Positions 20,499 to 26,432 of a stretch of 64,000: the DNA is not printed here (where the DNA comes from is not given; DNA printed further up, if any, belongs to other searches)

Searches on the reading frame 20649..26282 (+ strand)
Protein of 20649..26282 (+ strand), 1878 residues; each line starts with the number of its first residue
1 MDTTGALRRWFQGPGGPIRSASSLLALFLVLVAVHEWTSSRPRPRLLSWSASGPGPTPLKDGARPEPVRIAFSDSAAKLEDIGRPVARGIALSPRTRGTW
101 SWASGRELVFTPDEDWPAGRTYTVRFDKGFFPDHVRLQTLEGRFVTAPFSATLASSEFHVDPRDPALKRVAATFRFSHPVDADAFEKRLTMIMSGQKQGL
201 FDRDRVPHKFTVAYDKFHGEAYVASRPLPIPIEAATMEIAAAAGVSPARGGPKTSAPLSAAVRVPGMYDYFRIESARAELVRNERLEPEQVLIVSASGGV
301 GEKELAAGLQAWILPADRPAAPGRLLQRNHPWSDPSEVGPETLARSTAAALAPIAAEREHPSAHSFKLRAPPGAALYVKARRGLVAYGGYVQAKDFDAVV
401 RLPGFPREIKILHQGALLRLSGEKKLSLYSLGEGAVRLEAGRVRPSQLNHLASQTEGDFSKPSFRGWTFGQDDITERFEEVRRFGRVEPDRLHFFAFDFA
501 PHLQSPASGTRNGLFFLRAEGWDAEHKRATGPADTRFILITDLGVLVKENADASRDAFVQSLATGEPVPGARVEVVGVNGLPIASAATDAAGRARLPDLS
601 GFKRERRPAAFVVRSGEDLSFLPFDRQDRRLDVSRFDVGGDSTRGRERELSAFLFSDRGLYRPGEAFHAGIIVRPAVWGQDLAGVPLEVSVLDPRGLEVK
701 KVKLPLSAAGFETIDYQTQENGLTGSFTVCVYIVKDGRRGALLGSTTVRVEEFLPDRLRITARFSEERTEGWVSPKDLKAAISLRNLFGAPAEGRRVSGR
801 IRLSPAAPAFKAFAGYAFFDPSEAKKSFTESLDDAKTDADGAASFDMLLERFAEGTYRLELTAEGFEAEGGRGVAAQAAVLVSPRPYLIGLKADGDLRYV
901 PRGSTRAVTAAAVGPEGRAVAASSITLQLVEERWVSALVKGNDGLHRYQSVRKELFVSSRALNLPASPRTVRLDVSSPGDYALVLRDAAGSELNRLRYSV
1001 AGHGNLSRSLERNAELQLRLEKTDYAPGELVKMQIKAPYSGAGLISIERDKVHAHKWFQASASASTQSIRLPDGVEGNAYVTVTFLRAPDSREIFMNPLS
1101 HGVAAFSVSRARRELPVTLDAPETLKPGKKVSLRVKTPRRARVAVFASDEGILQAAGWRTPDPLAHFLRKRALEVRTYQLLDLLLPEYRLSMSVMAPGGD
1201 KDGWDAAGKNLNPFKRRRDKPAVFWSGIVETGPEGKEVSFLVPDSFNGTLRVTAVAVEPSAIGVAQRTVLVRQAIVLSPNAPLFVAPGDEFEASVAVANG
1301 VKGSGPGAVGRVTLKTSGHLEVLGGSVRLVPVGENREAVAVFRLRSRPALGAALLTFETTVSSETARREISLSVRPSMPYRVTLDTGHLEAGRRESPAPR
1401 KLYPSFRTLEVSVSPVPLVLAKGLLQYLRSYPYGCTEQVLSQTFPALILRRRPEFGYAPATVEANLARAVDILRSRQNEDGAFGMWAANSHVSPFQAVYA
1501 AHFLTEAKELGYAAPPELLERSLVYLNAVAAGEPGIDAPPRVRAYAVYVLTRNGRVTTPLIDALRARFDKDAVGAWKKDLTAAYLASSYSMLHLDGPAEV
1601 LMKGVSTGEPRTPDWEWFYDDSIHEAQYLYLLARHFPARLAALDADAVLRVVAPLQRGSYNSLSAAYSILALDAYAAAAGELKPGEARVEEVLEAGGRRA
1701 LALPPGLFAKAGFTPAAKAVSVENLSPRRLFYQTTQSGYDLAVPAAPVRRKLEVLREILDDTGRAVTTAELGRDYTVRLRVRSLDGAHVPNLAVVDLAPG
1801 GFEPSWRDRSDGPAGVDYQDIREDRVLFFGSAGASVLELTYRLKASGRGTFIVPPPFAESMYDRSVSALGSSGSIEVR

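Call 73: search_protein_families(library=pfam, proteins=[window:20649-26282:+], max_evalue=0.00001)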
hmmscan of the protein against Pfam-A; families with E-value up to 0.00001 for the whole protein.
window:20649-26282:+ (1878 aa): 8 families
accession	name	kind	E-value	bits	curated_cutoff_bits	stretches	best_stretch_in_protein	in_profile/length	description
PF11974.14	bMG3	-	1.7e-23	83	34.9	1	540-641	1-101/103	Bacterial alpha-2-macroglobulin MG3 domain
PF07703.20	A2M_BRD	-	1.2e-18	68.2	22.7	1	1016-1154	1-139/140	Alpha-2-macroglobulin bait region domain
PF01835.25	MG2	-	5.8e-17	62.3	32.8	1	652-750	2-96/96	MG2 domain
PF17972.7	bMG5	-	2e-14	54.5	26.5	1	775-884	17-127/127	Bacterial Alpha-2-macroglobulin MG5 domain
PF00207.28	A2M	-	4.6e-13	49.2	21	1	1223-1300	2-81/92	Alpha-2-macroglobulin family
PF17973.7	bMG10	-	1.6e-12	48.2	26.2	1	1752-1863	8-129/131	Bacterial Alpha-2-macroglobulin MG10 domain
PF17962.7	bMG6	-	5.6e-08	33.4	23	1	890-994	1-104/112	Bacterial macroglobulin domain 6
PF13620.12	CarboxypepD_reg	-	6e-08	33.4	32.3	0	559-600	6-46/82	Carboxypeptidase regulatory-like domain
